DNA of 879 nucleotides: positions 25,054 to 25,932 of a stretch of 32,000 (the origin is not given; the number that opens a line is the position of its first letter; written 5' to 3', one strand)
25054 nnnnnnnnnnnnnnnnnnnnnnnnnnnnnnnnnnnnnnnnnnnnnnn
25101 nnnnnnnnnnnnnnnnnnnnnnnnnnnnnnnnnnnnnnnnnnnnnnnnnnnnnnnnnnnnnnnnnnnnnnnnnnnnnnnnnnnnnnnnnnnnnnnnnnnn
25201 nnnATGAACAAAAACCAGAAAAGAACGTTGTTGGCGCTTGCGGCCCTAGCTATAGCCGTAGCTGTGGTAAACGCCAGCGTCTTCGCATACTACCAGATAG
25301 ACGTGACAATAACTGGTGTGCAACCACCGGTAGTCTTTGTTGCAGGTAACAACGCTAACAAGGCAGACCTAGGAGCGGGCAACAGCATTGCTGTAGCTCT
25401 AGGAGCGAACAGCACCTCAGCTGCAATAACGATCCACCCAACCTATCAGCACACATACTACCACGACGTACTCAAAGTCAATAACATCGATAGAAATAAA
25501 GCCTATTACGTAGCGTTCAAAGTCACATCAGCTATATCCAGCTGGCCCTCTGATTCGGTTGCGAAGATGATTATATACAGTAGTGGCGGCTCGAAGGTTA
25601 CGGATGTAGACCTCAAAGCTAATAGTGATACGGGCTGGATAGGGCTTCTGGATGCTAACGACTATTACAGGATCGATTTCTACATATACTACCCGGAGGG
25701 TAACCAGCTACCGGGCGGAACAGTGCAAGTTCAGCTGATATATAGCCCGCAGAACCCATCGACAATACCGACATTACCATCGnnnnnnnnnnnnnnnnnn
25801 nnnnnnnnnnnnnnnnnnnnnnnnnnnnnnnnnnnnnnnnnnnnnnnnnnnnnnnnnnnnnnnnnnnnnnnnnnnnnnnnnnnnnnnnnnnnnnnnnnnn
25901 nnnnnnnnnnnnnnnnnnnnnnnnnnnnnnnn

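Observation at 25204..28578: Candidate TasA/SipW-type donor-strand filament (bundling-pilus-like) locus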

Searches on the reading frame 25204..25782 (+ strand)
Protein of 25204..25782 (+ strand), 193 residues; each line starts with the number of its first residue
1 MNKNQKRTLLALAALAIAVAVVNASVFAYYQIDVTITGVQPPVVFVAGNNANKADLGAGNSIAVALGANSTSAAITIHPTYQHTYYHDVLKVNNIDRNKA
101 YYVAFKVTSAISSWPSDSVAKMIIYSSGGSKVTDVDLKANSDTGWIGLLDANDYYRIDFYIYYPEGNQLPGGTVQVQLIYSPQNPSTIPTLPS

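Call 8: search_protein_families(library=pfam, max_evalue=1, proteins=[window:25204-25782:+])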
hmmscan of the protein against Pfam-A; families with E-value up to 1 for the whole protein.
seq(193 aa): 3 families
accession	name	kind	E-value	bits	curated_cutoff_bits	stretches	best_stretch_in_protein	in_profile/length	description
PF22492.2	FimA4_C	-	0.046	13.7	27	0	76-119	150-193/208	FimA4 pilin C-terminal domain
PF22010.2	OrtA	-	0.13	12.7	27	1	44-97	35-88/94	AKP thiolase subunit OrtA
PF15581.11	Imm58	-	0.14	12.6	25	1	6-37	3-32/109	Immunity protein 58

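Call 9: search_protein_families(library=ncbifam, max_evalue=1, proteins=[window:25204-25782:+])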
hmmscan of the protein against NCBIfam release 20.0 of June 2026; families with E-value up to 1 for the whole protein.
seq(193 aa): 2 families
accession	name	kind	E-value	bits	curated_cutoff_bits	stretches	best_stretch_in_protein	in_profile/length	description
NF040942.2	hypo_ExtJ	equivalog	0.11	12.9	52.5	1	6-73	2-67/77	selenite/tellurite reduction operon protein ExtJ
NF040739.1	ornith_OrtA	equivalog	0.14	12.3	70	1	44-98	34-88/93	2-amino-4-oxopentanoate thiolase subunit OrtA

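Call 10: find_homologous_proteins(query=window:25204-25782:+, max_evalue=0.01)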
Query seq(193 aa) (193 aa): 30 proteins with E <= 0.01 among 727 candidates.
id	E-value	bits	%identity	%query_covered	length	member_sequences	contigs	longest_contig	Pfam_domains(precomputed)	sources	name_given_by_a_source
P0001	2.0e-120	417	100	100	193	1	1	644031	-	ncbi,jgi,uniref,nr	ncbi:MAG: hypothetical protein B7O98_04500 [Zestosphaera tikiterensis]|uniref:Uncharacterized protei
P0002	6.9e-94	331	82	99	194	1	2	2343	-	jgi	-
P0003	2.4e-81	290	72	95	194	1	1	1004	-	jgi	-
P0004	2.4e-71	257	68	87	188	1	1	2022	-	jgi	-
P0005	8.8e-71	255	68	96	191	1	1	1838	-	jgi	-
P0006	1.1e-70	255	67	85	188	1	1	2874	-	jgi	-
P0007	4.2e-69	250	66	88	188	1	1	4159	-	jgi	-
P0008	5.1e-68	246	65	88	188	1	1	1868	-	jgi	-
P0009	5.5e-68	246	66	83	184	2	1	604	-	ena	-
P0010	3.8e-67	243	66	85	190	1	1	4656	-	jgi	-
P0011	1.5e-66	242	63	87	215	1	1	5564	-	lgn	-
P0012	2.2e-66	241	64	87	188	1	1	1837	-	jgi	-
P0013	1.3e-64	235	65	87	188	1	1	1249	-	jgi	-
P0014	1.1e-62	229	59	96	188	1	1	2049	-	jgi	-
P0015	1.4e-61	225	59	96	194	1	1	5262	-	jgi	-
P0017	3.0e-60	221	61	85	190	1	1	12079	-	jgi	-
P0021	5.5e-39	152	46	94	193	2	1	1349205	-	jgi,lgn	jgi:hypothetical protein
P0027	9.3e-29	118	41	92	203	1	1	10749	-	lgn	-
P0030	9.1e-24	102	54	59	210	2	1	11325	-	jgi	-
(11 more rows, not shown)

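Call 12: search_solved_structures(query=A1, max_evalue=10, show_alignments=3)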
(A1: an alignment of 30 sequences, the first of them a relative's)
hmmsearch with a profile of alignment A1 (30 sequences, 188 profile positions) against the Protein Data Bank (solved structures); distinct sequences matched with E-value up to 10: 1.
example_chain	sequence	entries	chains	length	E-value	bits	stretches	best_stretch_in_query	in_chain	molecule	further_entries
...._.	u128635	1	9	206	7.6e-05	25.9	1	4-186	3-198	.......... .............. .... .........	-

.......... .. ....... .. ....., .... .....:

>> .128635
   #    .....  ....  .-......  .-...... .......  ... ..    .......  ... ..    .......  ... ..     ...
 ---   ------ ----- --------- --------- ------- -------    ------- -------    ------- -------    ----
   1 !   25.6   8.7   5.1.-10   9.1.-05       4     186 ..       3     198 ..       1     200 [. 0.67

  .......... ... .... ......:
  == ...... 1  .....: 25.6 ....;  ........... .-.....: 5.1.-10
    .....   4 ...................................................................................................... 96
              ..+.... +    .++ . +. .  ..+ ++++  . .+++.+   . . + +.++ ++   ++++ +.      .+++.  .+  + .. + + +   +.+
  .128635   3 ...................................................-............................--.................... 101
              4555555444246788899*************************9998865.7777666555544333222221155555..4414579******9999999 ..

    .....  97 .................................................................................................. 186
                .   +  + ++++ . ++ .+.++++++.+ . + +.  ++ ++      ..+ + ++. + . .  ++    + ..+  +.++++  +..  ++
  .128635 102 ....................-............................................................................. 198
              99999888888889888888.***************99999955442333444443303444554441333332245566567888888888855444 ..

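Call 21: predict_structure(alignment_id=A1)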
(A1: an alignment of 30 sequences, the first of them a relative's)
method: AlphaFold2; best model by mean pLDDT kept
length: 193 residues; sequences in the alignment: 30
mean_pLDDT: 90.7   pTM: 0.77
mean pLDDT of the five models: 90.7, 90.0, 89.3, 88.1, 87.8
residues with pLDDT >= 90: 133; 70-90: 49; 50-70: 11; < 50: 0
segments of 3 or more residues with pLDDT < 50: none
pLDDT, mean of each block of 10 residues (from residue 1): 77 76 66 85 97 94 97 95 97 97 97 93 98 97 95 98 90 92 87 72
secondary structure, 60 per line:
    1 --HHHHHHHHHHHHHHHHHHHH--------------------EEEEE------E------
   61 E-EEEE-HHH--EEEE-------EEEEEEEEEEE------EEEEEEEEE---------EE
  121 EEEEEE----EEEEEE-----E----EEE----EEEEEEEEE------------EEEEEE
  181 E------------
elements in order: H3-22 E43-47 E63-66 E73-76 E84-94 E101-109 E119-126 E131-136 E147-149 E154-162 E175-181

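Call 22: find_encoding_contigs(protein=P0021, flank=8000, max_places=2)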
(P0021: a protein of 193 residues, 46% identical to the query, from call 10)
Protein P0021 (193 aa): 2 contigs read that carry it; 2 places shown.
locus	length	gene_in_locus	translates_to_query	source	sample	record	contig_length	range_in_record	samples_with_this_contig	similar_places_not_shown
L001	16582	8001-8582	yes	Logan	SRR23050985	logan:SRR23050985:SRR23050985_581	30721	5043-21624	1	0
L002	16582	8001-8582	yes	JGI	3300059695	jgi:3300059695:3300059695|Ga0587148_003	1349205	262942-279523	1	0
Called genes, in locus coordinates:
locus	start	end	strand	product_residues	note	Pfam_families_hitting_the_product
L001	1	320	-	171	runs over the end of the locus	PF06177:QueT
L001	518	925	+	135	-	PF05168:HEPN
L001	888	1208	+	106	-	PF22600:MTPAP-like_central (weak), PF01909:NTP_transf_2, PF18765:Polbeta (weak)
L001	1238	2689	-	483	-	-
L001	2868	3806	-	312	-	PF00766:ETF_alpha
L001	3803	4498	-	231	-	PF01012:ETF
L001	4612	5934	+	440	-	PF01180:DHO_dh, PF01207:Dus (weak), PF12837:Fer4_6 (faint), PF13187:Fer4_9 (faint), PF12838:Fer4_7, PF13237:Fer4_10 (weak), PF14697:Fer4_21, PF00037:Fer4, +3 more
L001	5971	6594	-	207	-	PF14512:TM1586_NiRdase (faint), PF00881:Nitroreductase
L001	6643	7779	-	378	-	PF04055:Radical_SAM, PF13353:Fer4_12 (weak)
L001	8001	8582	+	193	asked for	-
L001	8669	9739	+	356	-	-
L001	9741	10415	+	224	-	-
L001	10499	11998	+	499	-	-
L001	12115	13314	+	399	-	PF00149:Metallophos, PF12850:Metallophos_2 (faint)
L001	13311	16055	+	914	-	PF02463:SMC_N, PF13175:AAA_15, PF13476:AAA_23, PF13304:AAA_21 (weak), PF02463:SMC_N, PF04423:Rad50_zn_hook, PF13304:AAA_21 (weak), PF13558:SbcC_Walker_B (weak), +1 more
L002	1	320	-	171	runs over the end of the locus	PF06177:QueT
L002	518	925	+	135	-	PF05168:HEPN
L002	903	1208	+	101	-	PF22600:MTPAP-like_central (weak), PF01909:NTP_transf_2, PF18765:Polbeta (weak)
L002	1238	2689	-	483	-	-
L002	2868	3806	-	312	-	PF00766:ETF_alpha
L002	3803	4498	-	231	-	PF01012:ETF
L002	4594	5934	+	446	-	PF01180:DHO_dh, PF01207:Dus (weak), PF12837:Fer4_6 (faint), PF13187:Fer4_9 (faint), PF12838:Fer4_7, PF13237:Fer4_10 (weak), PF14697:Fer4_21, PF00037:Fer4, +3 more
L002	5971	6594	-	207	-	PF14512:TM1586_NiRdase (faint), PF00881:Nitroreductase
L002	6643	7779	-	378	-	PF04055:Radical_SAM, PF13353:Fer4_12 (weak)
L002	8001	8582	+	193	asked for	-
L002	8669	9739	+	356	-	-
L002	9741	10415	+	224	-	-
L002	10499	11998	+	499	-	-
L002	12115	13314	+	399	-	PF00149:Metallophos, PF12850:Metallophos_2 (faint)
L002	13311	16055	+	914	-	PF02463:SMC_N, PF13175:AAA_15, PF13476:AAA_23, PF13304:AAA_21 (weak), PF02463:SMC_N, PF04423:Rad50_zn_hook, PF13304:AAA_21 (weak), PF13558:SbcC_Walker_B (weak), +1 more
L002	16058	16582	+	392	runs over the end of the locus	PF09376:NurA (faint)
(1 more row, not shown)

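Call 25: find_encoding_contigs(protein=P0017, flank=8000, max_places=2)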
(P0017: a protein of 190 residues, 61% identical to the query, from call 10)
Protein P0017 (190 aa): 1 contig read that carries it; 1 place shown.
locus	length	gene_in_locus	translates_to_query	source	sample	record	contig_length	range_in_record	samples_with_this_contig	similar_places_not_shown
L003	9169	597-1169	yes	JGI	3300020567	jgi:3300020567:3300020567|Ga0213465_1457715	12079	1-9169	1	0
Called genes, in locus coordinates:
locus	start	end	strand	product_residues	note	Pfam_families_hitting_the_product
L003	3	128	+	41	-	?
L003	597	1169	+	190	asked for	-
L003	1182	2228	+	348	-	-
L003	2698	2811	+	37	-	-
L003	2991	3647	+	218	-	-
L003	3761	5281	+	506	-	-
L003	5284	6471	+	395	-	-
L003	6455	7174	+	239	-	-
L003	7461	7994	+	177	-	-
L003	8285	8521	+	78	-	-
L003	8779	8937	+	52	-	-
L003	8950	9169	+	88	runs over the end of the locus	PF01934:HepT-like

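Call 26: find_encoding_contigs(protein=P0030, flank=8000, max_places=2)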
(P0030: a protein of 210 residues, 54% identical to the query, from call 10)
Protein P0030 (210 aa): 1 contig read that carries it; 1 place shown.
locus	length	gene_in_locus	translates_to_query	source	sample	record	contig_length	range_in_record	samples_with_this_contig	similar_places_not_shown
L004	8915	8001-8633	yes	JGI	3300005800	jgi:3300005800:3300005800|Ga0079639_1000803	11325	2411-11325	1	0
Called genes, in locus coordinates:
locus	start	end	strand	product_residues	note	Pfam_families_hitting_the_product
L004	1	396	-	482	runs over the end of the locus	PF00270:DEAD (faint), PF06733:DEAD_2 (faint), PF13307:Helicase_C_2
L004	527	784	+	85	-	-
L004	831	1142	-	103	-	-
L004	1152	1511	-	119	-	-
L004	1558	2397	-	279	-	-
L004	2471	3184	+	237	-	-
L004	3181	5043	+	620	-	PF14890:Intein_splicing, PF01935:DUF87 (weak)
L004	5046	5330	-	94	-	-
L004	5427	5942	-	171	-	-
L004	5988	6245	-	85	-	-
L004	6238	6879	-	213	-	PF08271:Zn_Ribbon_TF (weak)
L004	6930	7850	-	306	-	PF03796:DnaB_C (faint), PF06745:ATPase, PF23442:DUF7125 (faint), PF20720:nSTAND3 (weak), PF06745:ATPase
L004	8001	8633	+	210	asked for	-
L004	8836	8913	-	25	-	?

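Call 27: find_encoding_contigs(protein=P0027, flank=8000, max_places=2)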
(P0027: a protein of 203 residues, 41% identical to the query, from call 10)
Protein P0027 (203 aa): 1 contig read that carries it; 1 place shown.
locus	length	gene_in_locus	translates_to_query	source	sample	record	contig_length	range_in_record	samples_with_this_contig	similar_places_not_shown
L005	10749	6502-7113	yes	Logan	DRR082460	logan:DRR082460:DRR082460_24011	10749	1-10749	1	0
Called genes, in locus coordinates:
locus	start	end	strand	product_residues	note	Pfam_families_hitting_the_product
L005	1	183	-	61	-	?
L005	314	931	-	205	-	-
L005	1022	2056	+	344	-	PF13412:HTH_24, PF22665:WHD_DUF6293 (faint), PF24034:DUF7343 (weak), PF01047:MarR (weak), PF12802:MarR_2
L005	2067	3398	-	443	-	PF00266:Aminotran_5, PF01041:DegT_DnrJ_EryC1, PF01053:Cys_Met_Meta_PP (weak)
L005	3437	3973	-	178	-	-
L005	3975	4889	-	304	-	-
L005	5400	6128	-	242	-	PF03703:bPH_2, PF09851:SHOCT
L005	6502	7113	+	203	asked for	-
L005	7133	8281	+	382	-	-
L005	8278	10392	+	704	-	-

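Call 30: fold_search(model_id=the predicted structure, library=pdb)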
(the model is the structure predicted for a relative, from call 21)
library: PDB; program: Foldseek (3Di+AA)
matches with E <= 10: 1328; with E <= 0.001: 3
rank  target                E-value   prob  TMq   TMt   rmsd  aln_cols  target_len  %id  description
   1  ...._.                4.3e-07  1.00  0.63  0.66   4.5       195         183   21  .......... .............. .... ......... (released 2022-09-14)
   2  7ueg_A                2.6e-06  1.00  0.55  0.58   5.5       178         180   15  Cryo-EM of bundling pili from Pyrobaculum calidifontis (released 2022-06-29)
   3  9h8b_A0               5.3e-04  1.00  0.39  0.48  10.5       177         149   14  Ex vivo cannulae fiber structure of Pyrodictium abyssi (released 2024-12-18)
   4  9bab                  1.2e-03  1.00  0.42  0.52   7.8       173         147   13  Cryo-EM of Hyper2 tube, ~27 nm diameter (released 2025-04-09)
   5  4y2l_A                3.8e-03  0.82  0.23  0.27  13.4       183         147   11  Structure of CFA/I pili major subunit CfaB trimer (released 2016-08-10)
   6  4y2l_F                5.2e-03  0.77  0.23  0.26  14.6       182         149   12  Structure of CFA/I pili major subunit CfaB trimer (released 2016-08-10)
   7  3dpb_B                5.7e-03  0.87  0.25  0.29  13.9       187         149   13  Crystal structure of the complex of the Caf1M chaperone with the mini-fiber of two Caf1 subunits (Caf1:Caf1), carrying (released 2009-07-14)
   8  8ehs_A                6.4e-03  0.92  0.27  0.33  12.0       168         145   15  Cryo-EM reconstruction of the CS17 bacterial adhesion pili (released 2023-03-22)
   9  1p5u_B                8.3e-03  0.66  0.22  0.25  14.3       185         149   12  X-ray structure of the ternary Caf1M:Caf1:Caf1 chaperone:subunit:subunit complex (released 2003-06-24)
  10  4y2n_C                8.3e-03  0.63  0.22  0.27  15.2       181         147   14  Structure of CFA/I pili major subunit CfaB trimer (released 2016-08-10)
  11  3dos_E                9.8e-03  0.75  0.24  0.28  13.1       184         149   10  Crystal structure of the complex of the Caf1M chaperone with the mini-fiber of two Caf1 subunits (Caf1:Caf1), carrying (released 2009-07-14)
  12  6e14_G                1.1e-02  0.77  0.26  0.32  14.3       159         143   14  Handover mechanism of the growing pilus by the bacterial outer membrane usher FimD (released 2018-10-17)
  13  3dsn_E                1.3e-02  0.60  0.23  0.27  13.0       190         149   11  Crystal structure of the complex of the Caf1M chaperone with the mini-fiber of two Caf1 subunits (Caf1:Caf1), carrying (released 2009-07-14)
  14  5dz8_A                1.6e-02  0.82  0.24  0.27  18.2       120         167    8  Streptococcus agalactiae AgI/II polypeptide BspA variable (V) domain (released 2016-06-22)
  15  9hdi_MODEL_1_A        1.7e-02  0.90  0.33  0.36   9.8       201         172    8  N-terminally truncated CanA from Pyrodictium abyssi - K1-CanA (released 2025-08-20)
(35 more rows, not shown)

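Call 32: find_encoding_contigs(protein=P0002, flank=3000, max_places=3)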
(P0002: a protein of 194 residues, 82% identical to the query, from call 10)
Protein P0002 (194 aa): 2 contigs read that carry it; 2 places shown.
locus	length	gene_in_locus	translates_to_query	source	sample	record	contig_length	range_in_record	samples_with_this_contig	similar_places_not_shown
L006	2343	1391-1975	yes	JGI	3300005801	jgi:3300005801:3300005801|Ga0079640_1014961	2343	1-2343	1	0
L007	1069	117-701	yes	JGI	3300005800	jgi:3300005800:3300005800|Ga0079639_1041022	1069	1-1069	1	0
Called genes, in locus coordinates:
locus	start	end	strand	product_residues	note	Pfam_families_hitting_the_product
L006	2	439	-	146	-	?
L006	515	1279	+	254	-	-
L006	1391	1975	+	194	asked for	-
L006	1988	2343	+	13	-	?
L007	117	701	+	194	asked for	-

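Call 50: find_related_loci(query=A1, collection=genome_contigs, flank=8000)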
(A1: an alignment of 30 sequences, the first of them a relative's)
Query A1 (193 aa) in genome_contigs; peptide patterns used: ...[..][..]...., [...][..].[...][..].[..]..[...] (x = any residue, [..] = any of these).
108 stretches matched a pattern; 47 encode a relative of the query (tblastn E <= 1e-3); 47 distinct loci.
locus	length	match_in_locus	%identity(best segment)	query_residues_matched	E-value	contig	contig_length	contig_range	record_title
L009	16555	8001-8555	43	2-184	3e-41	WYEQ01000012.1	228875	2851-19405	MAG: Desulfurococcales archaeon isolate EvPrim.Bin23 NODE_1_length_228875_cov_5.19568, whole genome shotgun sequence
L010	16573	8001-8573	42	7-184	4e-38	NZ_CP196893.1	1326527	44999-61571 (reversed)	Thermogladius sp. 4427co chromosome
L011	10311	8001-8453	48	26-181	8e-38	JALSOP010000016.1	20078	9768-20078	MAG: Desulfurococcales archaeon isolate 356-284_metabat1_scaf2bin.123 356-284_scaffold_1172_c1, whole genome shotgun seq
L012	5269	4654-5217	44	5-189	1e-37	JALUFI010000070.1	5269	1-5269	MAG: Pyrodictiaceae archaeon isolate S143_metabat2_scaf2bin.055 S143_NODE_16052_length_5269_cov_2.315636, whole genome s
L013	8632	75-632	42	4-193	2e-37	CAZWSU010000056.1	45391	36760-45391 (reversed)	MAG TPA_asm: uncultured Desulfurococcaceae archaeon isolate binchicken_co25_45 genome assembly, contig: k141_27196, whol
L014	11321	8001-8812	45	3-189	4e-37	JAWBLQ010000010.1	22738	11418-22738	MAG: Zestosphaera sp. isolate GXS_201912_bins_69 GXS_201912_bins_69_scaffold_10, whole genome shotgun sequence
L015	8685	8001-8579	41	1-189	6e-37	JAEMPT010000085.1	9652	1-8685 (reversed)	MAG: Thermoprotei archaeon isolate 2016_B02_sed_C_20 c_000000001889, whole genome shotgun sequence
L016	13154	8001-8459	47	24-181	1e-36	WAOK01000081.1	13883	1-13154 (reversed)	MAG: Desulfurococcales archaeon isolate S143_70_esom k151_498063, whole genome shotgun sequence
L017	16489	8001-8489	45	22-184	1e-36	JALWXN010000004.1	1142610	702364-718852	MAG: Nitrososphaeria archaeon isolate T2_maxbin2_scaf2bin.399 T2_NODE_1_length_1142610_cov_24.022772, whole genome shotg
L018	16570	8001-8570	38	3-192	9e-36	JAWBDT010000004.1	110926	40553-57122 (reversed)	MAG: Ignisphaera sp. isolate GMQP_201803_bins_8 GMQP_201803_bins_8_scaffold_4, whole genome shotgun sequence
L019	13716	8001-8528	43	12-190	2e-35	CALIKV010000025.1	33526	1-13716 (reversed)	MAG: uncultured Sulfolobales archaeon isolate S1_Bin_MAXBIN__196_sub_1 genome assembly, contig: c_000001882021, whole ge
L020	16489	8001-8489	43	22-184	4e-34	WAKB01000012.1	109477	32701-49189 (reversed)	MAG: Candidatus Geothermarchaeota archaeon isolate S012_44_esom k151_354180, whole genome shotgun sequence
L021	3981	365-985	38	1-184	7e-34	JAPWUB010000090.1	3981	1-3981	MAG: Desulfurococcales archaeon isolate RSNS17 scaffold_4111_c1, whole genome shotgun sequence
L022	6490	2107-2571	42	41-192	7e-33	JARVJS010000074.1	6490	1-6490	MAG: Nitrososphaeria archaeon isolate DRTY7.bin_36 NODE_1316_length_6490_cov_8.50039, whole genome shotgun sequence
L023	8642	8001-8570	41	4-193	6e-33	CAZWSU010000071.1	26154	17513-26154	MAG TPA_asm: uncultured Desulfurococcaceae archaeon isolate binchicken_co25_45 genome assembly, contig: k141_142838, who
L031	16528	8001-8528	37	25-182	1e-27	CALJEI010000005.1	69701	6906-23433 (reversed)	MAG: uncultured Ignisphaera sp. isolate S1_Bin_METABAT__310_1 genome assembly, contig: c_000001056064, whole genome shot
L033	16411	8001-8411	40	1-145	4e-27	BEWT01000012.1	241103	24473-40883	Desulfurococcaceae archaeon AG1 DNA, AG1contig12, whole genome shotgun sequence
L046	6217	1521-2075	36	3-189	4e-20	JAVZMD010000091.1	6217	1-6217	MAG: Thermoproteota archaeon isolate DRTY-6_201907_bins_82 DRTY-6_201907_bins_82_scaffold_91, whole genome shotgun seque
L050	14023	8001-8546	32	1-189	4e-12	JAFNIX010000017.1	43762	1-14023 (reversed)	MAG: Candidatus Brockarchaeota archaeon isolate DRTY-6.bins.80 NODE_17_length_43762_cov_6.427, whole genome shotgun sequ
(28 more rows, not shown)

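Call 63: find_related_loci(query=P0001, collection=metagenome_contigs, flank=3000)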
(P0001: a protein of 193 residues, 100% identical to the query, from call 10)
Query P0001 (193 aa) in metagenome_contigs; peptide patterns used: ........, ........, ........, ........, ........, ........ (x = any residue, [..] = any of these).
86 stretches matched a pattern, but none encodes a relative of the query by tblastn (E <= 1e-3).
